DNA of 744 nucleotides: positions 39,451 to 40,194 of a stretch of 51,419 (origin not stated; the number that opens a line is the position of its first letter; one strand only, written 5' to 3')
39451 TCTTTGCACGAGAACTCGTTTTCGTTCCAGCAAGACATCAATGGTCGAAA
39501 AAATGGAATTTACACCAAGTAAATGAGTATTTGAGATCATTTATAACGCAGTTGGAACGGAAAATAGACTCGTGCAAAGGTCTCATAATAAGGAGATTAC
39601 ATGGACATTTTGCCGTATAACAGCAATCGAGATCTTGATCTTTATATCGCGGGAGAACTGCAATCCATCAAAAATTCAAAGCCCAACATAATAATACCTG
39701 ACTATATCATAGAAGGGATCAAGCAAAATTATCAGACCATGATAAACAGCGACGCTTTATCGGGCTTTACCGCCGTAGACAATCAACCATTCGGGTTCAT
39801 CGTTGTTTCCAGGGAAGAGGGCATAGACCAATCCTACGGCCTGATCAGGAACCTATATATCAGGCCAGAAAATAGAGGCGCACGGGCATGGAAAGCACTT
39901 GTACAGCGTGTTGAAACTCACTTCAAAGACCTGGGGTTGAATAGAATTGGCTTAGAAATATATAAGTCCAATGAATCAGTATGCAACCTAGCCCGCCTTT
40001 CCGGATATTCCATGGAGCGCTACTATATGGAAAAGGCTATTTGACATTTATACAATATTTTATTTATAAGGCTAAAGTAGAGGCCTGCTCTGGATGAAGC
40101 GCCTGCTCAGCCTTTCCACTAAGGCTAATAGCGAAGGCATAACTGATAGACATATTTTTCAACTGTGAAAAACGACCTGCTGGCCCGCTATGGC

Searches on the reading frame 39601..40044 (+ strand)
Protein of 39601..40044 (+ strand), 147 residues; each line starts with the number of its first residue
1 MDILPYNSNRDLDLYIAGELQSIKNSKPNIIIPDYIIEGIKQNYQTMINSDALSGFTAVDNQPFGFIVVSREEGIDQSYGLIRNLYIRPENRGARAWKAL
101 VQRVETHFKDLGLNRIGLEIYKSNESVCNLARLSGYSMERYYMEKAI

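Call 3: search_protein_families(library=pfam, proteins=[window:39601-40044:+], max_evalue=0.01)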
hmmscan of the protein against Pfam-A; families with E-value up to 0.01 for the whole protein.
window:39601-40044:+ (147 aa): 2 families
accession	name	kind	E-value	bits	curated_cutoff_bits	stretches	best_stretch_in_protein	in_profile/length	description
PF00583.31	Acetyltransf_1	-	3.2e-08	34.3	20.7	1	54-136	34-116/116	Acetyltransferase (GNAT) family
PF13673.13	Acetyltransf_10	-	0.0016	18.9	23.6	1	42-126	20-98/128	Acetyltransferase (GNAT) domain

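Call 4: search_protein_families(library=ncbifam, proteins=[window:39601-40044:+], max_evalue=0.01)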
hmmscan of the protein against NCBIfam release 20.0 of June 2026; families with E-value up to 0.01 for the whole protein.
window:39601-40044:+ (147 aa): 4 families
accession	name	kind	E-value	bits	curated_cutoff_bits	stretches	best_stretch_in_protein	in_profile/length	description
NF002959.0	PRK03624.1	equivalog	6.4e-06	25.9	124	1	74-140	67-133/147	GNAT family acetyltransferase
TIGR03585.1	PseH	equivalog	6.4e-05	23.1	93.1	1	59-142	58-139/156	UDP-4-amino-4,6-dideoxy-N-acetyl-beta-L-altrosamine N-acetyltransferase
TIGR01575.1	rimI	equivalog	0.00074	19.7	86.4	1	59-138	39-114/132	ribosomal protein S18-alanine N-acetyltransferase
NF007853.0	PRK10562.1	equivalog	0.004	17.4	125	1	80-140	69-124/146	N-acetyltransferase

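Call 44: find_homologous_proteins(query=window:39601-40044:+, max_evalue=0.001)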
Query window:39601-40044:+ (147 aa): 2 proteins with E <= 0.001 among 14 candidates.
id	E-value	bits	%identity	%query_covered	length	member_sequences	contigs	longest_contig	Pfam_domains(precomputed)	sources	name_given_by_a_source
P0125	1.2e-91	322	100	100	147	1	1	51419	PF00583.32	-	-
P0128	2.6e-42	162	53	100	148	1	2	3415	PF00583.32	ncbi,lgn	-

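Call 45: find_encoding_contigs(protein=P0128, flank=10000)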
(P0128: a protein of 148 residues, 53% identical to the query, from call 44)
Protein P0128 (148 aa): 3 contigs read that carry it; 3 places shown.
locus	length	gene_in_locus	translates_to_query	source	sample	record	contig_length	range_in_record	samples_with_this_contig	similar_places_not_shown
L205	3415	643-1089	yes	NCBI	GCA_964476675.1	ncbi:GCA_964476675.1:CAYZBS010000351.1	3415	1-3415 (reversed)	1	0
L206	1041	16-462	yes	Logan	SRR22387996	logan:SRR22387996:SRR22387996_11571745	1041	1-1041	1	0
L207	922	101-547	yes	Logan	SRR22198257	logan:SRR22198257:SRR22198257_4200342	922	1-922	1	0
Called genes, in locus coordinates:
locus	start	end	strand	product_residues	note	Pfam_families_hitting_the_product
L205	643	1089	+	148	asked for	PF00583:Acetyltransf_1 (weak)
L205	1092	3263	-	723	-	PF02897:Peptidase_S9_N, PF02129:Peptidase_S15 (faint), PF00326:Peptidase_S9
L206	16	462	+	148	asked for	PF00583:Acetyltransf_1 (weak)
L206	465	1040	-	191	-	?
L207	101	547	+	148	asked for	PF00583:Acetyltransf_1 (weak)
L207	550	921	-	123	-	?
